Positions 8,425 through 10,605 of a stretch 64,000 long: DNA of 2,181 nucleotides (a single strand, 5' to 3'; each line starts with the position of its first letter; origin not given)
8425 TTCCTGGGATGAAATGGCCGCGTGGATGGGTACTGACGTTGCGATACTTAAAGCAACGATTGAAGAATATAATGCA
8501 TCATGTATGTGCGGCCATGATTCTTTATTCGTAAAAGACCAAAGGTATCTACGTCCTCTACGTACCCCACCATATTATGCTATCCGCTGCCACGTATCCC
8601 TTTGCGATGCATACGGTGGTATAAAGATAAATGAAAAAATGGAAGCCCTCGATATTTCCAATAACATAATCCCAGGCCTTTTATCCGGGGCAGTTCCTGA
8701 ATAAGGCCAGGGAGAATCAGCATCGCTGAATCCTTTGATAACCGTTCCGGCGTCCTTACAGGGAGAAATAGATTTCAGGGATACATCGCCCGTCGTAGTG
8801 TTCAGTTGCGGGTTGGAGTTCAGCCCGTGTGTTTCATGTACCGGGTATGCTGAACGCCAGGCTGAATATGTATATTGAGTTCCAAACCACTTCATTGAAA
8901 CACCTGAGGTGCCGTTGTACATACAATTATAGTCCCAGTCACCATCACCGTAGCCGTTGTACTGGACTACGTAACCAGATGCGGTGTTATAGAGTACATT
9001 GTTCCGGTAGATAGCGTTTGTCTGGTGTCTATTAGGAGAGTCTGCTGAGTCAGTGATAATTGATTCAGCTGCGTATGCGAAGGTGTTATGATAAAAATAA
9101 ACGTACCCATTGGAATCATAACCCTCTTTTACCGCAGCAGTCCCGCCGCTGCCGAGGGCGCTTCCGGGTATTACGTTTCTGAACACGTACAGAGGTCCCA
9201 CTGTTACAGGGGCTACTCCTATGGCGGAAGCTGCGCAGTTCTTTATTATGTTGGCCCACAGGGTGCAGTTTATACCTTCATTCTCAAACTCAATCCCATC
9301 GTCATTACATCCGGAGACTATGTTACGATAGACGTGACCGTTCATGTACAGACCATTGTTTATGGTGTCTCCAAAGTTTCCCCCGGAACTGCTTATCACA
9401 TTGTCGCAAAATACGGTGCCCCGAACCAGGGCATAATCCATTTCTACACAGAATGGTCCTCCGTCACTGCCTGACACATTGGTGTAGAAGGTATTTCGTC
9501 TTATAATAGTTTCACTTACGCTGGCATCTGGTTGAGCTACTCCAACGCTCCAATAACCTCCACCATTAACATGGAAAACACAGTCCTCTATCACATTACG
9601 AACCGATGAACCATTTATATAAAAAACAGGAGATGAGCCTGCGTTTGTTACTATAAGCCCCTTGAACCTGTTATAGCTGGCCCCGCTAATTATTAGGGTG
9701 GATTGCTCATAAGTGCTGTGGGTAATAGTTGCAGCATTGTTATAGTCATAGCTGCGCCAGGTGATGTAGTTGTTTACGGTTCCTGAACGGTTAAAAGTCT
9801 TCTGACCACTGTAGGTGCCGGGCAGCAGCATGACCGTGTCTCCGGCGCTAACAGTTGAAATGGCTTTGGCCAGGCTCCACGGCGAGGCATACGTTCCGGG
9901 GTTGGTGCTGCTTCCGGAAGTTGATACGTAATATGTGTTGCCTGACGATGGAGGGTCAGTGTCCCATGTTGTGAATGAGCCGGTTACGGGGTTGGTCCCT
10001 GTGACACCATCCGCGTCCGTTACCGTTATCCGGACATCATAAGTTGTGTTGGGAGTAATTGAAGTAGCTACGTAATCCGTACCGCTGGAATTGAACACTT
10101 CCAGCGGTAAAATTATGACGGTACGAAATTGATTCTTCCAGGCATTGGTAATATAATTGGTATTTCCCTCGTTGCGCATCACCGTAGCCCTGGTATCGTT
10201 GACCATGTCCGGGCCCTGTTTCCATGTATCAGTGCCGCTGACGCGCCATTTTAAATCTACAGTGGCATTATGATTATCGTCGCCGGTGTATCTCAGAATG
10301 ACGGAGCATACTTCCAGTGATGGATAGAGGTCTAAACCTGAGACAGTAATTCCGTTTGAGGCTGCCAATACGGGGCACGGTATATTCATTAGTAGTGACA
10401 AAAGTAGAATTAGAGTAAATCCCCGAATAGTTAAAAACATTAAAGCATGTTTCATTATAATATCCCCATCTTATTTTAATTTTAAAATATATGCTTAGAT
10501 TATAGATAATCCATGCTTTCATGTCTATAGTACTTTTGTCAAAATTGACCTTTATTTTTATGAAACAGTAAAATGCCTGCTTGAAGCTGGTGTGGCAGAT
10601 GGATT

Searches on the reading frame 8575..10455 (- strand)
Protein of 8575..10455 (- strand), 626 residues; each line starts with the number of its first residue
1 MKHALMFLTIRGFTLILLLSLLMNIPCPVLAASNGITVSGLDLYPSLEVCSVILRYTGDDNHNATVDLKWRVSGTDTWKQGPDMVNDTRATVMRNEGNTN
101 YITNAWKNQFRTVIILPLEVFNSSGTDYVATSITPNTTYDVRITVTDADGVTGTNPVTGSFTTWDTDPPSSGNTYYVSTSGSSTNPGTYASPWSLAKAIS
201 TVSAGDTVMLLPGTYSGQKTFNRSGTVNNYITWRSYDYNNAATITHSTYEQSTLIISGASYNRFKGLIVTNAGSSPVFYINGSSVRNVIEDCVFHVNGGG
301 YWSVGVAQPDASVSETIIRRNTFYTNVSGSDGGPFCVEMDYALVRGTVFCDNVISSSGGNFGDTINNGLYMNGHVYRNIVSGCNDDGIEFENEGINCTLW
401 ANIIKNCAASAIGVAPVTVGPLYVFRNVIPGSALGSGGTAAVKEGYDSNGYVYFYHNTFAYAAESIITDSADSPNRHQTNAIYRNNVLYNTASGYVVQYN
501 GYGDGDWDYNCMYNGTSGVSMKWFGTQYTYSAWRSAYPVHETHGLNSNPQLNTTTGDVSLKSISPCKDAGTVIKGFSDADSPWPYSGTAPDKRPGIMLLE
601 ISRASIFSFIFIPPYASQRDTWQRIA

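Call 8: search_protein_families(library=pfam, proteins=[window:8575-10455:-], max_evalue=0.001)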
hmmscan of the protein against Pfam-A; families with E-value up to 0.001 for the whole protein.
window:8575-10455:- (626 aa): 0 families

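Call 60: search_protein_families(library=ncbifam, proteins=[window:8575-10455:-], max_evalue=0.001)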
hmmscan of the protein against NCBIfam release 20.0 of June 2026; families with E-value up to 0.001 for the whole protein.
window:8575-10455:- (626 aa): 1 family
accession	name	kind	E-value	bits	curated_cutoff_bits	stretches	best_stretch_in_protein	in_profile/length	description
NF041903.1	exo-PATE_PelX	equivalog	4.7e-05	21.9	1490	1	173-354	390-554/734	pectate disaccharide-lyase PelX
